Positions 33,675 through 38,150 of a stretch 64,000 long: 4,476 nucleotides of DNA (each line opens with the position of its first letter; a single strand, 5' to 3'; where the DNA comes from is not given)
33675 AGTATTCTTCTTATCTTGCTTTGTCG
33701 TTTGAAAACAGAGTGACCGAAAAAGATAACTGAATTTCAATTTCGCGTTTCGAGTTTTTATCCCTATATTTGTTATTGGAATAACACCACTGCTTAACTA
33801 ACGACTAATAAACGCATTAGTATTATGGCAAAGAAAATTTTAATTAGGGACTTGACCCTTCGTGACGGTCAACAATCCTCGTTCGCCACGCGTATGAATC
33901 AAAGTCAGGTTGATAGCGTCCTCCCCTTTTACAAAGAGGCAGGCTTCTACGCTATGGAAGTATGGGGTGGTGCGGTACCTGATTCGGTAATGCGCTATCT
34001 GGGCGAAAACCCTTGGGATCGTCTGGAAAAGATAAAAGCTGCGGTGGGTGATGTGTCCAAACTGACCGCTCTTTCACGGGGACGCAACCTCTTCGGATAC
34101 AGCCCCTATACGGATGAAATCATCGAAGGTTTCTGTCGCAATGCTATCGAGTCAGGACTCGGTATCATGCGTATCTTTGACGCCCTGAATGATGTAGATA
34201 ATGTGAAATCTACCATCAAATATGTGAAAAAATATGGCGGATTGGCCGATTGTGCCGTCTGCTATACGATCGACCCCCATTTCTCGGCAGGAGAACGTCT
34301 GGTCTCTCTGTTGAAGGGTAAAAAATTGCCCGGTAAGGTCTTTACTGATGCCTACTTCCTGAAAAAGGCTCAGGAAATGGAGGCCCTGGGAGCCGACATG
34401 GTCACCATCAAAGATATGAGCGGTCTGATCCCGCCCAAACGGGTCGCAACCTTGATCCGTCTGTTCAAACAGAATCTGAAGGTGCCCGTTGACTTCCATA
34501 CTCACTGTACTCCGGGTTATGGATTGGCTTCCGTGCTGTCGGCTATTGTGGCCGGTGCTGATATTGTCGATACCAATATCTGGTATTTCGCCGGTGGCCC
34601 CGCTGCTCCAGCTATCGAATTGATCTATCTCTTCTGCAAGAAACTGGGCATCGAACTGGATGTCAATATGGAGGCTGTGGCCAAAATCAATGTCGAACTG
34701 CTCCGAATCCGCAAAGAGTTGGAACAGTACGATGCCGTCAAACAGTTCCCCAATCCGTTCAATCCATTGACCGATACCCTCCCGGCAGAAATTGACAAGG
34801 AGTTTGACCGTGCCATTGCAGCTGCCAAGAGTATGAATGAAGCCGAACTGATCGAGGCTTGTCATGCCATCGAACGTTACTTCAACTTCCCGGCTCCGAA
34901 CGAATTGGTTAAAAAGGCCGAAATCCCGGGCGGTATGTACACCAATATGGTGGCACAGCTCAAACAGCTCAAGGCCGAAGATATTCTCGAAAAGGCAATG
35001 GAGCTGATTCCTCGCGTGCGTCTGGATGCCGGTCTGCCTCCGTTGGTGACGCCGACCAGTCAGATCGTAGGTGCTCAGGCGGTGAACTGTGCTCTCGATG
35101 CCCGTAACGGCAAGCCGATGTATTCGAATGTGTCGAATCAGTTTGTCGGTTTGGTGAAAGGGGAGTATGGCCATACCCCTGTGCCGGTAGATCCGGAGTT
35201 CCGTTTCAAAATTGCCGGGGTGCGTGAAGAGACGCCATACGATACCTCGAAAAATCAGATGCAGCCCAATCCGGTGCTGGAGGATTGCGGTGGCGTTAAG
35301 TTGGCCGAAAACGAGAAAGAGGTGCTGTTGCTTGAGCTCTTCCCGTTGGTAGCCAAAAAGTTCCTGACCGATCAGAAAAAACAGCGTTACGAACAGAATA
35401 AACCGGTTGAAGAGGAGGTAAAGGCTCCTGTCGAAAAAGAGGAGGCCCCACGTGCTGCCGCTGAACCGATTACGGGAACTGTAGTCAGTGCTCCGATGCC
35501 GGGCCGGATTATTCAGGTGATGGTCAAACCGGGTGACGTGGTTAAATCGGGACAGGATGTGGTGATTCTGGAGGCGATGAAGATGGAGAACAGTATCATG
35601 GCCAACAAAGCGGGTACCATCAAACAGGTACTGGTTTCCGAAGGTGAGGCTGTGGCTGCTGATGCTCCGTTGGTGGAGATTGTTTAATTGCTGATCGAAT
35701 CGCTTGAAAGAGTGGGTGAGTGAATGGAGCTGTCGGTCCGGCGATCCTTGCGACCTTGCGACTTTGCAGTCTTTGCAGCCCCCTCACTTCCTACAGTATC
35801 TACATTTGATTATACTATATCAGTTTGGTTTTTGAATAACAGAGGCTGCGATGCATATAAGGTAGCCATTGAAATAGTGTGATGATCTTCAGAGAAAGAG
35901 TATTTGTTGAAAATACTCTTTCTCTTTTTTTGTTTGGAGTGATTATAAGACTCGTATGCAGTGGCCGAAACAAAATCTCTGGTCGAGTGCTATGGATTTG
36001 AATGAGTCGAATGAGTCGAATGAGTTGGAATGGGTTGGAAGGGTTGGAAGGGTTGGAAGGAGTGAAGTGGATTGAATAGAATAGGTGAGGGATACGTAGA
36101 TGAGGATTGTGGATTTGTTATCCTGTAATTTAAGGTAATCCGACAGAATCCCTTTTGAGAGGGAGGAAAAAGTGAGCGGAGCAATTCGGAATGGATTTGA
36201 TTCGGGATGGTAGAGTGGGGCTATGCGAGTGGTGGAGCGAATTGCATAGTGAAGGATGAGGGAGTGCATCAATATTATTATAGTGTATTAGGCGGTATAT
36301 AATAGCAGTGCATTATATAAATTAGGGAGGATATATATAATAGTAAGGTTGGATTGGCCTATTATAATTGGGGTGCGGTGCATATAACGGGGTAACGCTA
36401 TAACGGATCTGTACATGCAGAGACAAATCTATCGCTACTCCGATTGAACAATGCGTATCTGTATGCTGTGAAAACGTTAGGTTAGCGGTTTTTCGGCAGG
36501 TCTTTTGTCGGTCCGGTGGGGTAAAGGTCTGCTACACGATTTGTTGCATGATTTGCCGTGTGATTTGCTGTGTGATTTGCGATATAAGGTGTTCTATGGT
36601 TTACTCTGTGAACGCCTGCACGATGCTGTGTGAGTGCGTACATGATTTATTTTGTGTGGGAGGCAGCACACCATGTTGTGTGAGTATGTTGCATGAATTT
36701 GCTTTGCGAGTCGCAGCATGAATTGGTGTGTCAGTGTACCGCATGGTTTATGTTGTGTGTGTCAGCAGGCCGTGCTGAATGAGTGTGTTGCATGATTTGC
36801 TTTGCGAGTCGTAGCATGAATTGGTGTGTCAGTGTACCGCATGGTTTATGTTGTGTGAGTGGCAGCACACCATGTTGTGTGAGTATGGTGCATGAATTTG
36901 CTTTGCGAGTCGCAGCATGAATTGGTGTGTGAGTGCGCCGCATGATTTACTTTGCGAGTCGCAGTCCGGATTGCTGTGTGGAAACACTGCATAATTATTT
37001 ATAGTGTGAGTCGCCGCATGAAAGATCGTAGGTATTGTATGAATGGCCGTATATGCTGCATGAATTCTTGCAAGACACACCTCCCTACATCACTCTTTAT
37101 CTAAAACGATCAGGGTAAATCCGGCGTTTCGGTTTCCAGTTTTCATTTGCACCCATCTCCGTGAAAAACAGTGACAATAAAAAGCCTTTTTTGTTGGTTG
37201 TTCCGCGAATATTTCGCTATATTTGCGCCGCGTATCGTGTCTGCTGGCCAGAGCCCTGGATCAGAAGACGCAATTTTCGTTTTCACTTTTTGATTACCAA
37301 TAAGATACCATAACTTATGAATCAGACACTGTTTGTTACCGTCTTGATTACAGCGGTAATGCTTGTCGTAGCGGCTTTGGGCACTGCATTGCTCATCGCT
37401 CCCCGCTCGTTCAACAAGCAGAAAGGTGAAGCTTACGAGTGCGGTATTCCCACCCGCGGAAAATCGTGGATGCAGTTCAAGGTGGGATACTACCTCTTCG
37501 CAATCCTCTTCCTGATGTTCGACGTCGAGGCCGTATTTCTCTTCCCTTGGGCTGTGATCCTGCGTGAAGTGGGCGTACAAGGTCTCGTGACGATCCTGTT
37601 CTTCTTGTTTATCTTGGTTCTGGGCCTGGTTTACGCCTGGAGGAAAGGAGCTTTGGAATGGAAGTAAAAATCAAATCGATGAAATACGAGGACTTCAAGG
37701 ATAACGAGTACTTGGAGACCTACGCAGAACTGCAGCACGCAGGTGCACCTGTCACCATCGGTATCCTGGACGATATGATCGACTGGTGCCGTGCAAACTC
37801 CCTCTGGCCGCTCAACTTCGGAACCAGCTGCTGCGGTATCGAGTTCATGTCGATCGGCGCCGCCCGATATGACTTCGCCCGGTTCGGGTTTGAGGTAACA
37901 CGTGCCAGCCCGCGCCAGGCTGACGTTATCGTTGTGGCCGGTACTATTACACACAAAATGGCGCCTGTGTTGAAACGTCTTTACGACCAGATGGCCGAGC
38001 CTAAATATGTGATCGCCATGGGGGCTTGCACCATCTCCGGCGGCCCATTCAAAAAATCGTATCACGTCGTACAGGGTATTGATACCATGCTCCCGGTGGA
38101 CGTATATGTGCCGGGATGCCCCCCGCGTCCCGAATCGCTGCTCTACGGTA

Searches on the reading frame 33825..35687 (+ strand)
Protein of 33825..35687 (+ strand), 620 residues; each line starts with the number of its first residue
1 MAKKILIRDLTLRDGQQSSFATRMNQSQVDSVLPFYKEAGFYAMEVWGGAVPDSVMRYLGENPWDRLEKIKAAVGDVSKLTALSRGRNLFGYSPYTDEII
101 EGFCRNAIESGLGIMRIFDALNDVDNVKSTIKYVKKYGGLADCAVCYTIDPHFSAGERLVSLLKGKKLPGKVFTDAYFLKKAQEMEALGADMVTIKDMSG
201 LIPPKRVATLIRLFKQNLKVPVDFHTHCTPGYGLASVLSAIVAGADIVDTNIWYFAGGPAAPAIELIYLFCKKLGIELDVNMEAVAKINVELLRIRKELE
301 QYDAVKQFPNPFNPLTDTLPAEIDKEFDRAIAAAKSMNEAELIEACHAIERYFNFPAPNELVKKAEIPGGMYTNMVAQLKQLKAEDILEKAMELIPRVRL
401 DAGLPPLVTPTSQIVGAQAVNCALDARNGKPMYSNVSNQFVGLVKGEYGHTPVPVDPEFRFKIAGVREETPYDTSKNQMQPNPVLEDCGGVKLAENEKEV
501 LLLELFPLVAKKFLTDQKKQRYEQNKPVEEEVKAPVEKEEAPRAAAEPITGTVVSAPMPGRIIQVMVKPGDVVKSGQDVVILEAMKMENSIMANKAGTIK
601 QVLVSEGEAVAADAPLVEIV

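Call 20: list_cluster_members(proteins=[window:33825-35684:+, window:38253-39878:+])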
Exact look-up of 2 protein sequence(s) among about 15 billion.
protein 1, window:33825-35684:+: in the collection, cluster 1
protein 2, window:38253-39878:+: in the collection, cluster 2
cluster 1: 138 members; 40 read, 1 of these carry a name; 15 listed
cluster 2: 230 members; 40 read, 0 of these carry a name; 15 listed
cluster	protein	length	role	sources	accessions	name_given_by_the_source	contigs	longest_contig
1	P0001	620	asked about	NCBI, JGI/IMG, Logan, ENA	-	pyruvate carboxylase subunit B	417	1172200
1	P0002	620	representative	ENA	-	-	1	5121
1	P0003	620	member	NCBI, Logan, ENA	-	-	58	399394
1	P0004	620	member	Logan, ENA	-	-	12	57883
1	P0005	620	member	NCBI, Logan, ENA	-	-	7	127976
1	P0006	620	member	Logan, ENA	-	-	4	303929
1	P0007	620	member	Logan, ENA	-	-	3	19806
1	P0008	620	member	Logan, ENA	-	-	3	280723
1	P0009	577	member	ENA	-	-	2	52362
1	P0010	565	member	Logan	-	-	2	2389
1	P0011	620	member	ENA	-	-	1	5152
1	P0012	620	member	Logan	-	-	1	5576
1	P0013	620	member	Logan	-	-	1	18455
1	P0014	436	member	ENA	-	-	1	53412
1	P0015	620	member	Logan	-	-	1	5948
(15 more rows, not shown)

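Call 39: find_encoding_contigs(protein=window:33825-35687:+, flank=3000, max_places=10)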
Protein window:33825-35687:+ (620 aa): 23 contigs read that carry it; 10 places shown.
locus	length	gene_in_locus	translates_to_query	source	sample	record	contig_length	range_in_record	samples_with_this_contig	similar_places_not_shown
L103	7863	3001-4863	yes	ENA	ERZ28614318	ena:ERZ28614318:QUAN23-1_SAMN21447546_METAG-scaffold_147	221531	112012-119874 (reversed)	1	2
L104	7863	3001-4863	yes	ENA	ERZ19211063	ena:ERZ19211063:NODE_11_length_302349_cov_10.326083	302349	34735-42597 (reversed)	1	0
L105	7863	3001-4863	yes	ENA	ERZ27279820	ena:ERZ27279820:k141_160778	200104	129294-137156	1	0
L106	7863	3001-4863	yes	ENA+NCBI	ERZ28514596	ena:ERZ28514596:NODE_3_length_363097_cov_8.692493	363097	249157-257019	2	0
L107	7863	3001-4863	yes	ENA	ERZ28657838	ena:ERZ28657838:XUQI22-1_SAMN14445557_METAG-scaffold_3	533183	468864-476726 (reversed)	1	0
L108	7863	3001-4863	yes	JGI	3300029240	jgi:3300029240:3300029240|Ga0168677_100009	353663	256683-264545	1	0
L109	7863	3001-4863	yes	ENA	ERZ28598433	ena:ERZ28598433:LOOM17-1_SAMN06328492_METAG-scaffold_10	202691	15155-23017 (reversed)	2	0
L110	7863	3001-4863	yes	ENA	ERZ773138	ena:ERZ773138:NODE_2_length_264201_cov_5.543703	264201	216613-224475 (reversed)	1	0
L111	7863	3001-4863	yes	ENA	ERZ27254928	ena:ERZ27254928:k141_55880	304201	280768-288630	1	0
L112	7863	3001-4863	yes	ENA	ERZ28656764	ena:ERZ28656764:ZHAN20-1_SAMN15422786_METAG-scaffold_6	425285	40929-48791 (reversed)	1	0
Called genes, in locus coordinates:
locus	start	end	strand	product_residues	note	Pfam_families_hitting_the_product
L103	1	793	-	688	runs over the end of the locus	PF07715:Plug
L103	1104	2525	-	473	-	PF16819:DUF5074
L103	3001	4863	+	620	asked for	PF00682:HMGL-like, PF02436:PYC_OADA, PF00364:Biotin_lipoyl, PF25984:BSH_YknX (faint)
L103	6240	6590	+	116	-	PF00507:Oxidored_q4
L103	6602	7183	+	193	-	PF01058:Oxidored_q6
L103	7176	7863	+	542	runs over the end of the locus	PF00329:Complex1_30kDa, PF00374:NiFeSe_Hases (faint), PF00346:Complex1_49kDa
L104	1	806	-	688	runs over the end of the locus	PF07715:Plug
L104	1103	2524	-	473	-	PF16819:DUF5074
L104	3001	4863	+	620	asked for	PF00682:HMGL-like, PF02436:PYC_OADA, PF00364:Biotin_lipoyl, PF25984:BSH_YknX (faint)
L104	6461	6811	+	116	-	PF00507:Oxidored_q4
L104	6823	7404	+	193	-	PF01058:Oxidored_q6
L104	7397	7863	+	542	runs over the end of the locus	PF00329:Complex1_30kDa, PF00374:NiFeSe_Hases (faint), PF00346:Complex1_49kDa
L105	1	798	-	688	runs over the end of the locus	PF07715:Plug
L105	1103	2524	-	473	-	PF16819:DUF5074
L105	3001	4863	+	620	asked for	PF00682:HMGL-like, PF02436:PYC_OADA, PF00364:Biotin_lipoyl, PF25984:BSH_YknX (faint)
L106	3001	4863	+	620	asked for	PF00682:HMGL-like, PF02436:PYC_OADA, PF00364:Biotin_lipoyl, PF25984:BSH_YknX (faint)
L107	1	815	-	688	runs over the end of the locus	PF07715:Plug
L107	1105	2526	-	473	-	PF16819:DUF5074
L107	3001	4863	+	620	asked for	PF00682:HMGL-like, PF02436:PYC_OADA, PF00364:Biotin_lipoyl, PF25984:BSH_YknX (faint)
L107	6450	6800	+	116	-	PF00507:Oxidored_q4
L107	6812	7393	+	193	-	PF01058:Oxidored_q6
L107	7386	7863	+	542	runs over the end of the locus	PF00329:Complex1_30kDa, PF00374:NiFeSe_Hases (faint), PF00346:Complex1_49kDa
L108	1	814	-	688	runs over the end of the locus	PF07715:Plug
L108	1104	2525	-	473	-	PF16819:DUF5074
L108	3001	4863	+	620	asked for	PF00682:HMGL-like, PF02436:PYC_OADA, PF00364:Biotin_lipoyl, PF25984:BSH_YknX (faint)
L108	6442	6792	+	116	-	PF00507:Oxidored_q4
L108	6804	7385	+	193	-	PF01058:Oxidored_q6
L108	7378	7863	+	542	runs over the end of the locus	PF00329:Complex1_30kDa, PF00374:NiFeSe_Hases (faint), PF00346:Complex1_49kDa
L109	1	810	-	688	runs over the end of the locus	PF07715:Plug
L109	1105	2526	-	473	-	PF16819:DUF5074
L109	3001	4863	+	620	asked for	PF00682:HMGL-like, PF02436:PYC_OADA, PF00364:Biotin_lipoyl, PF25984:BSH_YknX (faint)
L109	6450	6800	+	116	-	PF00507:Oxidored_q4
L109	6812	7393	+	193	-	PF01058:Oxidored_q6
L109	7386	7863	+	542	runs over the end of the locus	PF00329:Complex1_30kDa, PF00374:NiFeSe_Hases (faint), PF00346:Complex1_49kDa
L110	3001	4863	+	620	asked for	PF00682:HMGL-like, PF02436:PYC_OADA, PF00364:Biotin_lipoyl, PF25984:BSH_YknX (faint)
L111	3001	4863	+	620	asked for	PF00682:HMGL-like, PF02436:PYC_OADA, PF00364:Biotin_lipoyl, PF25984:BSH_YknX (faint)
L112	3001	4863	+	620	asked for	PF00682:HMGL-like, PF02436:PYC_OADA, PF00364:Biotin_lipoyl, PF25984:BSH_YknX (faint)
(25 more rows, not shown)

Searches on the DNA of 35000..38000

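Call 4: search_rna_families(source=window, start=35000, end=38000, threshold=evalue, max_evalue=1)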
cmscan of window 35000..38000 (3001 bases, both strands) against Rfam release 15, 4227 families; matches with E-value up to 1: 1.
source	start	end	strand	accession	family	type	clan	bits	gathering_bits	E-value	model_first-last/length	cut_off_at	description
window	35892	35928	+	RF04343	Plastid-psbA-2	Cis-reg;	CL00153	22.1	55.8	0.57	1-60/60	no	Plastid-psbA-2 3UTR RNA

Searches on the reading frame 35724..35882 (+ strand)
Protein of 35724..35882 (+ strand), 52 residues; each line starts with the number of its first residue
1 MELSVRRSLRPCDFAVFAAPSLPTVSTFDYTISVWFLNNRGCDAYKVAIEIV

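Call 53: search_protein_families(library=pfam, max_evalue=0.1, proteins=[window:35724-35882:+])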
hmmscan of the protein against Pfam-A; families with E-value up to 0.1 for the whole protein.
window:35724-35882:+ (52 aa): 0 families

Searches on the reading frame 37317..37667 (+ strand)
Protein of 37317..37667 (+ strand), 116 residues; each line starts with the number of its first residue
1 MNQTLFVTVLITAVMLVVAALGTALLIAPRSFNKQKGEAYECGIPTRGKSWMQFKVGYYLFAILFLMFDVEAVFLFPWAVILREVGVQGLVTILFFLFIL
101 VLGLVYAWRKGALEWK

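Call 14: find_encoding_contigs(protein=window:37317-37667:+, flank=10000, max_places=10)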
Protein window:37317-37667:+ (116 aa): 23 contigs read that carry it; 10 places shown.
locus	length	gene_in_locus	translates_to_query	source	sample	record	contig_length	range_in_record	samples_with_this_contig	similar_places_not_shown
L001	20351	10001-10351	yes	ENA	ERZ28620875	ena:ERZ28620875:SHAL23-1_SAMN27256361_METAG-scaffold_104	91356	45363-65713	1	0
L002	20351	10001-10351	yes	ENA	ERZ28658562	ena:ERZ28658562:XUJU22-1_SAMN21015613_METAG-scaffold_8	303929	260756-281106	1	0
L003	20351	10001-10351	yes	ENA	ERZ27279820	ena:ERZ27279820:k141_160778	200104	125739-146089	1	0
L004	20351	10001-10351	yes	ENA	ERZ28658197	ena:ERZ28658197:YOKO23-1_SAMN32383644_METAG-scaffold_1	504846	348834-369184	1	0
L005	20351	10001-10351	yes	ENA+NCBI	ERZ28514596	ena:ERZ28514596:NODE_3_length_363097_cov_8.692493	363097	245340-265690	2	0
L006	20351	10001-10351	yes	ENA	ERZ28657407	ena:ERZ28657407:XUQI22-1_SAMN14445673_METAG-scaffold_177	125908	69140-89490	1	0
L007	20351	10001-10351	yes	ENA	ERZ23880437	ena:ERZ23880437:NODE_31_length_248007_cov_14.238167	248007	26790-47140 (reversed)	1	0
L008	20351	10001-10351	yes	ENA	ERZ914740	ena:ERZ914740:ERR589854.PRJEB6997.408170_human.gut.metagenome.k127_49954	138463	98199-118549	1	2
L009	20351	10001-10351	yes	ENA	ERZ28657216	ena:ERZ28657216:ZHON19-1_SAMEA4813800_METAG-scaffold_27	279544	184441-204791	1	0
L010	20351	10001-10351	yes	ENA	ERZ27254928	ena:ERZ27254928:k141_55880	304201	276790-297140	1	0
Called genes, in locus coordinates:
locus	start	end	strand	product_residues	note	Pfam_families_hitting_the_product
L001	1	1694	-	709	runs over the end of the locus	PF21209:Bac_rhamnosid-like_N (faint), PF17389:Bac_rhamnosid6H, PF17390:Bac_rhamnosid_C (weak)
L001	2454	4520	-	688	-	PF07715:Plug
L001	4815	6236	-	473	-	PF16819:DUF5074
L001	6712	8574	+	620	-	PF00682:HMGL-like, PF02436:PYC_OADA, PF00364:Biotin_lipoyl, PF25984:BSH_YknX (faint)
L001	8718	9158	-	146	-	-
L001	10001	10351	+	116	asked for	PF00507:Oxidored_q4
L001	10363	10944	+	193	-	PF01058:Oxidored_q6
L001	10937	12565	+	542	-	PF00329:Complex1_30kDa, PF00374:NiFeSe_Hases (faint), PF00346:Complex1_49kDa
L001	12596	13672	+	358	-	PF00146:NADHdh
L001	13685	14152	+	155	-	PF13484:Fer4_16 (faint), PF13187:Fer4_9 (faint), PF13534:Fer4_17 (faint), PF12797:Fer4_2 (faint), PF13237:Fer4_10 (faint), PF12837:Fer4_6 (faint), PF12838:Fer4_7, PF00037:Fer4 (weak), +1 more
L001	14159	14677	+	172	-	PF00499:Oxidored_q3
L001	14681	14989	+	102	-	PF00420:Oxidored_q2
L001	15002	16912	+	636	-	PF00662:Proton_antipo_N, PF00361:Proton_antipo_M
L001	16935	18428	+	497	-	PF00361:Proton_antipo_M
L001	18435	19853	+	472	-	PF00361:Proton_antipo_M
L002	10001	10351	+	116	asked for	PF00507:Oxidored_q4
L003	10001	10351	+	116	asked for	PF00507:Oxidored_q4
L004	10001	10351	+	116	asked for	PF00507:Oxidored_q4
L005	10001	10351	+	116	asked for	PF00507:Oxidored_q4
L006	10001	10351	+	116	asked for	PF00507:Oxidored_q4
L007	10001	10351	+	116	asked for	PF00507:Oxidored_q4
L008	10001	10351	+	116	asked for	PF00507:Oxidored_q4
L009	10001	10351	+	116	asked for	PF00507:Oxidored_q4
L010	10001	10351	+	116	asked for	PF00507:Oxidored_q4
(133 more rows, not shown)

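Call 18: find_related_loci(query=window:37317-37667:+, collection=genome_contigs, flank=6000)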
Query window:37317-37667:+ (116 aa) in genome_contigs; peptide patterns used: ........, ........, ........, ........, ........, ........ (x = any residue, [..] = any of these).
600 stretches matched a pattern (row limit reached: there are more); 588 encode a relative of the query (tblastn E <= 1e-3); the best 80 are kept; 80 distinct loci.
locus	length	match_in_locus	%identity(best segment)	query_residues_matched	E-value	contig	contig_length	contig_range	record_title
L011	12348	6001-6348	78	1-116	5e-60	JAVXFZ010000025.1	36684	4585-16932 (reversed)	MAG: Odoribacter sp. isolate CGS5Y3-bin78 NODE_912_length_36684_cov_17.421879, whole genome shotgun sequence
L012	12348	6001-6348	79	1-116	3e-59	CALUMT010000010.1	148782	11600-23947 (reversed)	MAG: uncultured Butyricimonas sp. isolate E02__bin299 genome assembly, contig: E02__k127_1231325, whole genome shotgun s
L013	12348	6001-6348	78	1-116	7e-59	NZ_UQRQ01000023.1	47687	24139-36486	Uncultured Sanguibacteroides sp. isolate UMGS572, whole genome shotgun sequence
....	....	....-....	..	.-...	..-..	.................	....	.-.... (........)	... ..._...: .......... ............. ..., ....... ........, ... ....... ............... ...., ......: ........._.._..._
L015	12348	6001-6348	77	1-116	4e-58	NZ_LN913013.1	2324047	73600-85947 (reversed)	Gabonibacter massiliensis strain GM7, whole genome shotgun sequence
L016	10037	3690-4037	78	1-116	2e-58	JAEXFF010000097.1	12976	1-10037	MAG: Bacteroidetes bacterium isolate OH_HBB_237 k127_461187, whole genome shotgun sequence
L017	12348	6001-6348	76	1-116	6e-58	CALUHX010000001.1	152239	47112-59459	MAG: uncultured Butyricimonas sp. isolate BRZ_EC__bin33 genome assembly, contig: BRZ_EC__NODE_166_length_152239_cov_6.76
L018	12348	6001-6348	74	1-116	9e-58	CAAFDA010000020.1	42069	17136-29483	MAG TPA_asm: uncultured Butyricimonas sp., isolate HGM05312, WGS project CAAFDA010000000 data, contig: SRS075878_46_k99_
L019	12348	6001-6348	78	1-116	2e-57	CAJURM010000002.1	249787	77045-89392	MAG TPA_asm: uncultured Odoribacter sp. isolate MGBC162966 genome assembly, contig: MGBC162966.2, whole genome shotgun s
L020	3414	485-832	75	1-116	2e-57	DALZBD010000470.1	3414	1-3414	MAG TPA_asm: Bacteroides sp. isolate CTOTU47028 NODE_2844_length_3414_cov_4.463531, whole genome shotgun sequence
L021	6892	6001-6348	73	1-116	1e-55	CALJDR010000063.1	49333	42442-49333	MAG TPA_asm: uncultured Flavobacteriales bacterium isolate SRR3582179_bin.37_CONCOCT_v1.1_MAG genome assembly, contig: E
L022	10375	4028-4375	72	1-116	1e-55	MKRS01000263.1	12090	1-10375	MAG: Bacteroidales bacterium 45-6 scnpilot_expt_750_p_scaffold_2386, whole genome shotgun sequence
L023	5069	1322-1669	75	1-116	2e-55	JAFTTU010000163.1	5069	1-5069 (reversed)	MAG: Bacteroides sp. isolate RGIG4143 Roe_deer_Colon-1__c453515, whole genome shotgun sequence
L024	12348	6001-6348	74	1-116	3e-55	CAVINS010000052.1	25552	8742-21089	Bacteroidaceae bacterium isolate H07634-L1_cleanbin_000035 genome assembly, contig: Spades_H07634-L1_contig_1377, whole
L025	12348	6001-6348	74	1-116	3e-55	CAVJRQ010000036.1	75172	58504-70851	Acutalibacteraceae bacterium isolate H07635-L1_cleanbin_000011 genome assembly, contig: Spades_H07635-L1_contig_131, who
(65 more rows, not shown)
